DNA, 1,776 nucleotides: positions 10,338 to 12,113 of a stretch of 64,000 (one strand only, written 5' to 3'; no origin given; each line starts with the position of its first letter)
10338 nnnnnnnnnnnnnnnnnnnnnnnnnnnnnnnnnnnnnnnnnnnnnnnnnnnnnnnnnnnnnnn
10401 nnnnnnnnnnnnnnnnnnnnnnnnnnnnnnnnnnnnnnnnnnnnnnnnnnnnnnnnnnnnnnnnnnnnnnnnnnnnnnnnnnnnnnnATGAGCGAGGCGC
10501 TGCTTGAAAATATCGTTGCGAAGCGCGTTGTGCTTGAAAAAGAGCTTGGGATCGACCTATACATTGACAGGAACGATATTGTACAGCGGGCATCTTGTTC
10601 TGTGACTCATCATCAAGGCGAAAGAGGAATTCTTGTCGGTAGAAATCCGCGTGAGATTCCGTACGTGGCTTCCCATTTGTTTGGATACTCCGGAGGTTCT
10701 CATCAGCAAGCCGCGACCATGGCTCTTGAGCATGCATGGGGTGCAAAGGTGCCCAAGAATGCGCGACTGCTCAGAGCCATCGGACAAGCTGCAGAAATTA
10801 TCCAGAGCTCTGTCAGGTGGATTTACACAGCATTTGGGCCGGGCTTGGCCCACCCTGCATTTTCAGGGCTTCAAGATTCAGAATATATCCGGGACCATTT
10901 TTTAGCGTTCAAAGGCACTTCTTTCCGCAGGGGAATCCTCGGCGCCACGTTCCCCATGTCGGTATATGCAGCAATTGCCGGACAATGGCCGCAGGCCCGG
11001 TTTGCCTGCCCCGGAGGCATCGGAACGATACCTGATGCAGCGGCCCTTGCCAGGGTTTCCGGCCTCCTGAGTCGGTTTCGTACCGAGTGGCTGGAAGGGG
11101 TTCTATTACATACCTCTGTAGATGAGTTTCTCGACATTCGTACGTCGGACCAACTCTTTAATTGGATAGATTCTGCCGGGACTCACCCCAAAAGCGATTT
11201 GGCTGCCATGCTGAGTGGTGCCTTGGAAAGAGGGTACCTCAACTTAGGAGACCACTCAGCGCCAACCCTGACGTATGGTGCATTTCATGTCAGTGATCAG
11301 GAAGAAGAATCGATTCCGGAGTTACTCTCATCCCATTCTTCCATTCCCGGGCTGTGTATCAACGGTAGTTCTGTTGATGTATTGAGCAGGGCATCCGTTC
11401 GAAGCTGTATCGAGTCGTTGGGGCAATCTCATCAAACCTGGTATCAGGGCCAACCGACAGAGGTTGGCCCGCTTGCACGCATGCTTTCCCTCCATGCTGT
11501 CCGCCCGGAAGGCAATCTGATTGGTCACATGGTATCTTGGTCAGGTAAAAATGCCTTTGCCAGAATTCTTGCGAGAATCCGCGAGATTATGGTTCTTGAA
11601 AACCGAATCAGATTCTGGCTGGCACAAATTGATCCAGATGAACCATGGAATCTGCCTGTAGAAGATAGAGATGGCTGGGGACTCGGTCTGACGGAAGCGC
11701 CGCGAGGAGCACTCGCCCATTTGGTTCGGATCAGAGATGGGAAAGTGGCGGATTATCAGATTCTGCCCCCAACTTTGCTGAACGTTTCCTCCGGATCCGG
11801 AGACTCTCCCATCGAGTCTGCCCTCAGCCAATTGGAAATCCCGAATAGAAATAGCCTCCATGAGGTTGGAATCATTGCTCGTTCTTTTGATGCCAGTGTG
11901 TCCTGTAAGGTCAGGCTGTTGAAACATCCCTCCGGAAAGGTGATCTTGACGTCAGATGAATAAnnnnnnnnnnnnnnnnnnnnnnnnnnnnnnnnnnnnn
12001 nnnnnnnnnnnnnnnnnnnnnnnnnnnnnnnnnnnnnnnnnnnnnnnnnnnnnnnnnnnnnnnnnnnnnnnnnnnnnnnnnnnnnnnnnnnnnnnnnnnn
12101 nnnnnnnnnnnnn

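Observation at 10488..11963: [NiFe]-hydrogenase large-subunit homologue that has lost its Ni-Fe cysteine ligands, with no small subunit, coupled to the cox-cluster TetR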

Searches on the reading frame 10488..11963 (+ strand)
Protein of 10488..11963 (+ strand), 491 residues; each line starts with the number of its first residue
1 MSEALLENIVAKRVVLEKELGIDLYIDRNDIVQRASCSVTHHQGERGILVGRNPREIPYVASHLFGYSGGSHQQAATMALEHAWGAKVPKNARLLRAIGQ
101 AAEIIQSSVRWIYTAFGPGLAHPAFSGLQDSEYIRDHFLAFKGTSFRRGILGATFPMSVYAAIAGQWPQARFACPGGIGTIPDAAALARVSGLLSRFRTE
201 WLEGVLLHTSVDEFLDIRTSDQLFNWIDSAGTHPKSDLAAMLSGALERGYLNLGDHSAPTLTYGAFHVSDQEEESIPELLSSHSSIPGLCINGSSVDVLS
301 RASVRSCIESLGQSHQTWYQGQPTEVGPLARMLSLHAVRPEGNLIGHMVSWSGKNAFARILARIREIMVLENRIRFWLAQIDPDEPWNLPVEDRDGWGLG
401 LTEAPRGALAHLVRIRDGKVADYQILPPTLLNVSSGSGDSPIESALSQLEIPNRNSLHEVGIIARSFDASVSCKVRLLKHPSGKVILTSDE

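Call 3: search_protein_families(library=pfam, proteins=[window:10488-11963:+], max_evalue=0.01)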
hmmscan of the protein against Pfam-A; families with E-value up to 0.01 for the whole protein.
window:10488-11963:+ (491 aa): 1 family
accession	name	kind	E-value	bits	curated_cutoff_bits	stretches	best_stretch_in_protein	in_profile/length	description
PF00374.24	NiFeSe_Hases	-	7.4e-27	94.9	25.8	2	319-475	329-507/508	Nickel-dependent hydrogenase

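Call 4: search_protein_families(library=ncbifam, proteins=[window:10488-11963:+], max_evalue=0.01)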
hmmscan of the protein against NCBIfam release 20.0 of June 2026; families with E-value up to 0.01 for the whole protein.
window:10488-11963:+ (491 aa): 8 families
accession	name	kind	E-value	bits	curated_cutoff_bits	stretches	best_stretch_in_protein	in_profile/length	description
NF033181.1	NiFeSe_hydrog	equivalog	1.8e-40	139.3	600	2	319-481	336-500/507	nickel-dependent hydrogenase large subunit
NF045518.1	H2_NiFeSe_large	exception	1.8e-36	126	780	2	317-479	304-483/485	NiFeSe hydrogenase large subunit HysA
TIGR03295.1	frhA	equivalog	4e-19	68.9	392.5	2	318-478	260-397/412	coenzyme F420 hydrogenase subunit alpha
NF007550.0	PRK10170.1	equivalog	6.6e-19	67.7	1101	2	385-482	488-588/597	Ni/Fe-hydrogenase large subunit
NF040828.1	sulfhyd_ShyA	equivalog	6.3e-17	61.6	700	2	315-479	244-414/415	NAD(P)-dependent hydrogenase/sulfhydrogenase 2 subunit alpha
NF007778.0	PRK10467.1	equivalog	4.8e-16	58.2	969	2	397-483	470-559/567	hydrogenase 2 large subunit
NF040832.1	sulfhyd_HydA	equivalog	2.5e-09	36.7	880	1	354-479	299-425/426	NADPH-dependent hydrogenase/sulfhydrogenase 1 subunit alpha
NF041785.2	VhuA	equivalog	4.4e-08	32.1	800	1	34-115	30-111/418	F420-non-reducing hydrogenase Vhu subunit A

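Call 7: find_homologous_proteins(query=window:10488-11960:+, max_evalue=0.001)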
Query window:10488-11960:+ (491 aa): 420 proteins with E <= 0.001 among 8000 candidates; the best 120 are listed.
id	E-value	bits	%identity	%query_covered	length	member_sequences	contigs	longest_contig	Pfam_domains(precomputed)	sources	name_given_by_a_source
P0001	0.0e+0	1102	99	100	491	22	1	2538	PF00374.25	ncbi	-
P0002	4.5e-129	449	50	83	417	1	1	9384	PF00374.25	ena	-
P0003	2.1e-119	417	45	96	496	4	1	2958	PF00374.25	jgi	jgi:Ni,Fe-hydrogenase I large subunit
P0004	1.2e-110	388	42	96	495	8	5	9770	PF00374.25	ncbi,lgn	-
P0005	1.7e-110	388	43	96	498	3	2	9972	PF00374.25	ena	-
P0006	1.6e-109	385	41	96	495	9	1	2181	PF00374.25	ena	-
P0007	2.9e-109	384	42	96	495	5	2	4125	PF00374.25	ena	-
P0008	3.9e-109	383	42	96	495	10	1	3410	PF00374.25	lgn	-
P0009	9.9e-105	369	41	96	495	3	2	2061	PF00374.25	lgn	-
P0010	2.8e-102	361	39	96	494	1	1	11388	PF00374.25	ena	-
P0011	9.9e-100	352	39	96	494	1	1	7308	PF00374.25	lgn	-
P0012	7.0e-94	333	40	96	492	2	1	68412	PF00374.25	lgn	-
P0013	1.1e-93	333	37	96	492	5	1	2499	PF00374.25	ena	-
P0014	2.0e-93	332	40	96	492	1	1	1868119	PF00374.25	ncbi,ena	-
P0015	4.6e-92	327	39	96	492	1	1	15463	PF00374.25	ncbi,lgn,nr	ncbi:MAG: nickel-dependent hydrogenase large subunit [Saprospiraceae bacterium]|nr:nickel-dependent 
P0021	6.7e-88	313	37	96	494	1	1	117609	PF00374.25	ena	-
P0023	4.5e-83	297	37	95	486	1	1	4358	PF00374.25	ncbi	ncbi:MAG: nickel-dependent hydrogenase large subunit [Bacteroidota bacterium]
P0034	1.8e-71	259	32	96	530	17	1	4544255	PF00374.25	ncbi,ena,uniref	ncbi:nickel-dependent hydrogenase large subunit [Haliscomenobacter sp.]|uniref:nickel-dependent hydr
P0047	9.9e-55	204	31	96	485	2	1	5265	PF00374.25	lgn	-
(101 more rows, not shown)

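Call 8: search_solved_structures(query=window:10488-11960:+, max_evalue=0.001, show_alignments=2)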
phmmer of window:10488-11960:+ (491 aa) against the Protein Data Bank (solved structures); distinct sequences matched with E-value up to 0.001: 69 (the best 60 are shown).
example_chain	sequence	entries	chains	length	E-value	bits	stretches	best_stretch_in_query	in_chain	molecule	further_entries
7uus_A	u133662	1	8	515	2.8e-50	174.4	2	22-264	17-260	Hydrogenase-2, large subunit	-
7utd_A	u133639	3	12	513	2.8e-50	174.4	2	22-264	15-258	Hydrogenase-2, large subunit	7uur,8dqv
5jsh_B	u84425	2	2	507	2.4e-24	88.9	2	319-487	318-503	Periplasmic [NiFeSe] hydrogenase, large subunit, selenocysteine-containing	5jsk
5jsu_B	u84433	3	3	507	2.9e-24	88.6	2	319-487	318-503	Periplasmic [NiFeSe] hydrogenase, large subunit, selenocysteine-containing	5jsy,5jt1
4kl8_L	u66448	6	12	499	3.9e-24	88.2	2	319-475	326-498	Nickel-dependent hydrogenase large subunit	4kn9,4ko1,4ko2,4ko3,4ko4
1cc1_L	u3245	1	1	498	2.4e-23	85.6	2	319-475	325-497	HYDROGENASE (LARGE SUBUNIT)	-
6rtp_B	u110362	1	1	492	2.2e-22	82.4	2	319-475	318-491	Periplasmic [NiFeSe] hydrogenase, large subunit, selenocysteine-containing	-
6z8m_B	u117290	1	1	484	4.6e-22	81.3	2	319-475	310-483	Periplasmic [NiFeSe] hydrogenase, large subunit, selenocysteine-containing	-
6ruc_B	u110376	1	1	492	4.9e-22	81.2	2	319-475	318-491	Periplasmic [NiFeSe] hydrogenase, large subunit, selenocysteine-containing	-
6z8o_B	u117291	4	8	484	1.2e-21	80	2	319-475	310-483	Periplasmic [NiFeSe] hydrogenase, large subunit, selenocysteine-containing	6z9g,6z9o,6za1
6ru9_B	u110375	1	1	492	1.2e-21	79.9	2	319-475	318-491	Periplasmic [NiFeSe] hydrogenase, large subunit, selenocysteine-containing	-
3ze6_B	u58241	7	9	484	1.6e-21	79.5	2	319-475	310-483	PERIPLASMIC [NIFESE] HYDROGENASE, LARGE SUBUNIT, SELENOCYS SELENOCYSTEINE-CONTAINING | PERIPLASMIC [NIFESE] HYDROGENASE, LARGE SUBUNIT, SELENOCYSTEINE-CONTAININ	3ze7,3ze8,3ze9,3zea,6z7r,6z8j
2wpn_B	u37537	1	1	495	1.7e-21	79.4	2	319-475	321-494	PERIPLASMIC [NIFESE] HYDROGENASE, LARGE SUBUNIT, SELENOCYSTEINE-CONTAINING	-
1h2a_L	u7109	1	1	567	5.6e-17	64.6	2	354-479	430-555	HYDROGENASE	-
3rgw_L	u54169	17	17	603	9.8e-17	63.8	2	16-99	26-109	Membrane-bound hydrogenase (NIFE) large subunit HOXG | Uptake hydrogenase large subunit | Uptake hydrogenase large subunit hoxG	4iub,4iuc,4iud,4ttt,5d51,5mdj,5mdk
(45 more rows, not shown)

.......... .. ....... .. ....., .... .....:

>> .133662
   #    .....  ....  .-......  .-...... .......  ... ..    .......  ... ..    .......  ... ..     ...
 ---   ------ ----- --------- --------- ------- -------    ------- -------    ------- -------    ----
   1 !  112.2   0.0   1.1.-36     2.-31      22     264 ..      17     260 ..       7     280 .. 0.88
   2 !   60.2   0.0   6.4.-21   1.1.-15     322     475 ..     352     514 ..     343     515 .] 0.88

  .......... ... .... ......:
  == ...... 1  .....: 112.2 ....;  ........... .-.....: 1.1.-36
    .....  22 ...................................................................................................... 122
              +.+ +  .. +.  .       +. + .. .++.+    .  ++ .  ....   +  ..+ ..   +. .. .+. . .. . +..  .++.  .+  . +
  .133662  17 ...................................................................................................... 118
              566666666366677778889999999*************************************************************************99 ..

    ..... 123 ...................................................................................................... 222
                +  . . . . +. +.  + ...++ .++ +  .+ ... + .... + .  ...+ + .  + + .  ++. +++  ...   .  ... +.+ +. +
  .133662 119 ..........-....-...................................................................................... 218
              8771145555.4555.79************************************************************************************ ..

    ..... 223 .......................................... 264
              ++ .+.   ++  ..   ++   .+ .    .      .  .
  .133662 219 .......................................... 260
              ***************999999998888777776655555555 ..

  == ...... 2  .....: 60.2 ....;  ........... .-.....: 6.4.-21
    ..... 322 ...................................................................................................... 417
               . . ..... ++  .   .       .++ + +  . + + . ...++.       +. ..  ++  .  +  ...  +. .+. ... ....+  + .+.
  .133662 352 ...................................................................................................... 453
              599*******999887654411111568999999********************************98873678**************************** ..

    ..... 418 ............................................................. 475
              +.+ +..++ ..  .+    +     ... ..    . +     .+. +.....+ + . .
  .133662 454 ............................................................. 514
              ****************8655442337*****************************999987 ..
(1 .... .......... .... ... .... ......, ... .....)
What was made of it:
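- Checked: The best solved relative is the M. smegmatis Huc large subunit 7UTD/7UUS (E 2.8e-50), against 2e-24 for the next hydrogenase (call 8).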

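Call 11: find_encoding_contigs(protein=P0014, flank=10000, max_places=2)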
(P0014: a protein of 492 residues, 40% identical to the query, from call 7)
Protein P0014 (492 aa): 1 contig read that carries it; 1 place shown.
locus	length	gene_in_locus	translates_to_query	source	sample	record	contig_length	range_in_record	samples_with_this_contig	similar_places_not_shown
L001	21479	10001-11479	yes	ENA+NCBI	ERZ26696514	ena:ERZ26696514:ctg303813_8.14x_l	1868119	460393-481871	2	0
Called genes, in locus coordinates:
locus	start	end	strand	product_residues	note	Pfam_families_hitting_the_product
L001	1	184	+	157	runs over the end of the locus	-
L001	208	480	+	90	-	PF02597:ThiS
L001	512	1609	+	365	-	PF02012:BNR (faint), PF15902:Sortilin-Vps10 (faint), PF14870:PSII_BNR (faint)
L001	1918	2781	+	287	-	PF00941:FAD_binding_5, PF03450:CO_deh_flav_C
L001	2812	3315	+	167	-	PF00111:Fer2 (weak), PF01799:Fer2_2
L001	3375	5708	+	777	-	PF01315:Ald_Xan_dh_C, PF02738:MoCoBD_1, PF20256:MoCoBD_2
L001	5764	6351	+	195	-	PF06240:COXG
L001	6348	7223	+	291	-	PF13191:AAA_16 (weak), PF00004:AAA, PF05496:RuvB_N (faint), PF07724:AAA_2 (weak), PF07726:AAA_3 (faint), PF07728:AAA_5, PF13401:AAA_22 (weak)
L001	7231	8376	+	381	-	PF05762:VWA_CoxE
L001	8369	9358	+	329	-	PF02625:XdhC_CoxI, PF13478:XdhC_C, PF04945:YHS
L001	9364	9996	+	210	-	PF00440:TetR_N, PF13972:TetR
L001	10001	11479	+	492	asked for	PF00374:NiFeSe_Hases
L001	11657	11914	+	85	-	PF01455:HupF_HypC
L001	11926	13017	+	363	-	PF01924:HypD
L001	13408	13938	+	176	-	-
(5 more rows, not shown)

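Call 12: find_encoding_contigs(protein=P0021, flank=10000, max_places=2)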
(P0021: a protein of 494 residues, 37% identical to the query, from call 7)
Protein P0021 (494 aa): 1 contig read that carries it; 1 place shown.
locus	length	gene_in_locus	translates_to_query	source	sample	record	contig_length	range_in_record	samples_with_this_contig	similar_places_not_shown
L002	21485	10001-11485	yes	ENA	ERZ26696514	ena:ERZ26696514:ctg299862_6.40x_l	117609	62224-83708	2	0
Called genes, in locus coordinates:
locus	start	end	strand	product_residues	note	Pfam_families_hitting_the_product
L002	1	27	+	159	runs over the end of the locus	-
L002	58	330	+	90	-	PF02597:ThiS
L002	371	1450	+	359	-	PF13088:BNR_2 (faint), PF15902:Sortilin-Vps10 (faint), PF14870:PSII_BNR (faint), PF02012:BNR (faint)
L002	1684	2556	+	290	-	PF00941:FAD_binding_5, PF03450:CO_deh_flav_C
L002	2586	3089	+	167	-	PF00111:Fer2 (weak), PF01799:Fer2_2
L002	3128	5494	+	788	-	PF01315:Ald_Xan_dh_C, PF02738:MoCoBD_1, PF20256:MoCoBD_2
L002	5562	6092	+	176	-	PF10604:Polyketide_cyc2, PF11485:STK_08120-like (weak), PF06240:COXG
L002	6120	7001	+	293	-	PF13191:AAA_16 (faint), PF00004:AAA, PF07724:AAA_2 (weak), PF07726:AAA_3 (faint), PF07728:AAA_5, PF13401:AAA_22 (weak)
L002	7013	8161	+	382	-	PF05762:VWA_CoxE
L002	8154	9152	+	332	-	PF02625:XdhC_CoxI, PF13478:XdhC_C, PF04945:YHS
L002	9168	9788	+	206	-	PF00440:TetR_N, PF13972:TetR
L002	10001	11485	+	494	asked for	PF00374:NiFeSe_Hases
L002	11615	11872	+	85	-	PF01455:HupF_HypC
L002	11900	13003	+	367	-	PF01924:HypD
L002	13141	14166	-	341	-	PF03150:CCP_MauG, PF00034:Cytochrom_C (faint)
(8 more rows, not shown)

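Call 13: find_encoding_contigs(protein=P0002, flank=10000, max_places=2)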
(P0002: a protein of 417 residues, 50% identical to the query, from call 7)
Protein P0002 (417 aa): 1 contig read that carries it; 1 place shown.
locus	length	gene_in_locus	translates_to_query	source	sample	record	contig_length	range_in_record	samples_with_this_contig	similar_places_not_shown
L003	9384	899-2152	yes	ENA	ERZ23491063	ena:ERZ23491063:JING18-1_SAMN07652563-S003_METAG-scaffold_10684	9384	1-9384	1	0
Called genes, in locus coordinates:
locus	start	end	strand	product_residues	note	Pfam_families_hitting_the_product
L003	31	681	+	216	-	PF00440:TetR_N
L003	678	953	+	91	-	-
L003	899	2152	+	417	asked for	PF00374:NiFeSe_Hases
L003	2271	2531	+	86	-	PF01455:HupF_HypC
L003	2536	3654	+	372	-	PF01924:HypD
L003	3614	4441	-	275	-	PF02557:VanY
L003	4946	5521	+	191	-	PF01250:Ribosomal_S6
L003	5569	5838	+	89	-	PF01084:Ribosomal_S18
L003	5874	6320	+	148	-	PF01281:Ribosomal_L9_N, PF03948:Ribosomal_L9_C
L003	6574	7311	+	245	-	PF01863:YgjP-like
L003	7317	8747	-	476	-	-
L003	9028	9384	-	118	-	?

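Call 14: find_encoding_contigs(protein=P0005, flank=10000, max_places=2)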
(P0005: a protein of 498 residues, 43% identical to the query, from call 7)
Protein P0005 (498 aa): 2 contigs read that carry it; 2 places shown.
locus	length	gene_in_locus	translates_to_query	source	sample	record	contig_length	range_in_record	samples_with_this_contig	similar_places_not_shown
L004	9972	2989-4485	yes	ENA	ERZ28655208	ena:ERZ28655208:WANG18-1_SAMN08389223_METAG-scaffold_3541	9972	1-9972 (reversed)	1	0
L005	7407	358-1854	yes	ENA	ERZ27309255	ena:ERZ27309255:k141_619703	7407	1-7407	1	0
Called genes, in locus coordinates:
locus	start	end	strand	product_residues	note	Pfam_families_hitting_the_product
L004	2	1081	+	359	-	?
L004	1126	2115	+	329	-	PF02625:XdhC_CoxI, PF13478:XdhC_C, PF04945:YHS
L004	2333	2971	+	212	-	PF00440:TetR_N, PF13972:TetR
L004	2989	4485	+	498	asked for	PF00374:NiFeSe_Hases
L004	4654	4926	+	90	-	PF01455:HupF_HypC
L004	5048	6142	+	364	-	PF01924:HypD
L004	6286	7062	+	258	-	PF03306:AAL_decarboxy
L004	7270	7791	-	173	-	PF13474:SnoaL_3, PF14534:DUF4440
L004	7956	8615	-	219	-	PF00916:Sulfate_transp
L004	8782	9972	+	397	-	?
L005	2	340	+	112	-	?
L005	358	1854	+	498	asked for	PF00374:NiFeSe_Hases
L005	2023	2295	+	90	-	PF01455:HupF_HypC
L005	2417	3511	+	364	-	PF01924:HypD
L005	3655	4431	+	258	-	PF03306:AAL_decarboxy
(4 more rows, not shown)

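Call 15: find_encoding_contigs(protein=P0010, flank=10000, max_places=2)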
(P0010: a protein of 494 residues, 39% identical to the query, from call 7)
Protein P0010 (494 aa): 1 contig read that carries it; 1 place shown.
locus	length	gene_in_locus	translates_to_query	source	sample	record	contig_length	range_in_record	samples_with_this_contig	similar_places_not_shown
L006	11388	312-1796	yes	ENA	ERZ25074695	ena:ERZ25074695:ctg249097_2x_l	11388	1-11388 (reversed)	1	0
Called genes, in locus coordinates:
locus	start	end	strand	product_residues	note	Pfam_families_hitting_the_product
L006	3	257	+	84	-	?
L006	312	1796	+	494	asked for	PF00374:NiFeSe_Hases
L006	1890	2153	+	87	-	PF01455:HupF_HypC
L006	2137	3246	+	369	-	PF01924:HypD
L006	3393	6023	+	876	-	PF13620:CarboxypepD_reg, PF13715:CarbopepD_reg_2, PF18939:DUF5686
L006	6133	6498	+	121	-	PF00583:Acetyltransf_1, PF13480:Acetyltransf_6 (weak), PF13508:Acetyltransf_7 (weak)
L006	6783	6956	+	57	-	-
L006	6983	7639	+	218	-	PF13568:OMP_b-brl_2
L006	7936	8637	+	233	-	PF08495:FIST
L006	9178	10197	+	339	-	PF00512:HisKA, PF02518:HATPase_c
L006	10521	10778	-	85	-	PF01381:HTH_3 (weak), PF13443:HTH_26 (weak)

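Call 16: list_cluster_members(proteins=[P0001, P0004, P0014, P0015, P0023])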
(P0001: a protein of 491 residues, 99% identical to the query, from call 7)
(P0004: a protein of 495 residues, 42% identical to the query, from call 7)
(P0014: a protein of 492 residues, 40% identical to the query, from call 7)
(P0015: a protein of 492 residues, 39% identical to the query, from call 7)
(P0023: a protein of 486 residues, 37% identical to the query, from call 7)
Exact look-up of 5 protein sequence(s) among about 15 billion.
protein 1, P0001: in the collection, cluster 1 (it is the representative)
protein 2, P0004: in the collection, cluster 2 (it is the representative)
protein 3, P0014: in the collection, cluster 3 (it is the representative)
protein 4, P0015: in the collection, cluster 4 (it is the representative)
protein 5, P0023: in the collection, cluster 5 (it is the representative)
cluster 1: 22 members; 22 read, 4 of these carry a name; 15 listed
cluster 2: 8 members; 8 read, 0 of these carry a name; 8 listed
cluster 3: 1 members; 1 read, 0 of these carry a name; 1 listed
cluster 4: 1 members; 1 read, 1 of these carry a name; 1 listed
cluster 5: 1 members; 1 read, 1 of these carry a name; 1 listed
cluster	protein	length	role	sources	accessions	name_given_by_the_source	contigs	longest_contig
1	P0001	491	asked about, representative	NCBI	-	-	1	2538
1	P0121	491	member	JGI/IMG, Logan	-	hydrogenase large subunit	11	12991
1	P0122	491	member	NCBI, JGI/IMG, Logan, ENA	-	coenzyme F420-reducing hydrogenase alpha subunit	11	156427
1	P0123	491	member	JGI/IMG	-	coenzyme F420-reducing hydrogenase alpha subunit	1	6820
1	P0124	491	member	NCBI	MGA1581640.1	MAG: nickel-dependent hydrogenase large subunit [Saprospiraceae bacterium]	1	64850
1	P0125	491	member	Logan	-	-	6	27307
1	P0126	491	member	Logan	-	-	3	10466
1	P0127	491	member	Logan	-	-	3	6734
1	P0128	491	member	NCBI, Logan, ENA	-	-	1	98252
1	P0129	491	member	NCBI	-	-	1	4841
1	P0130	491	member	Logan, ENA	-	-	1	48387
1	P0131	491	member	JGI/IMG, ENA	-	-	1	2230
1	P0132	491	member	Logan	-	-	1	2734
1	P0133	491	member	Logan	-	-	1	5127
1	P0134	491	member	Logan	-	-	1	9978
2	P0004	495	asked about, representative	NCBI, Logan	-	-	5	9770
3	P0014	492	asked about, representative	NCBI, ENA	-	-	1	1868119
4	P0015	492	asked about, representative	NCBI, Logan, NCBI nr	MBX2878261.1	MAG: nickel-dependent hydrogenase large subunit [Saprospiraceae bacterium] | nickel-dependent hydrogenase large subunit [Saprospiraceae bacterium]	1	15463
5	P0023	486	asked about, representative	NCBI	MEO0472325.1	MAG: nickel-dependent hydrogenase large subunit [Bacteroidota bacterium]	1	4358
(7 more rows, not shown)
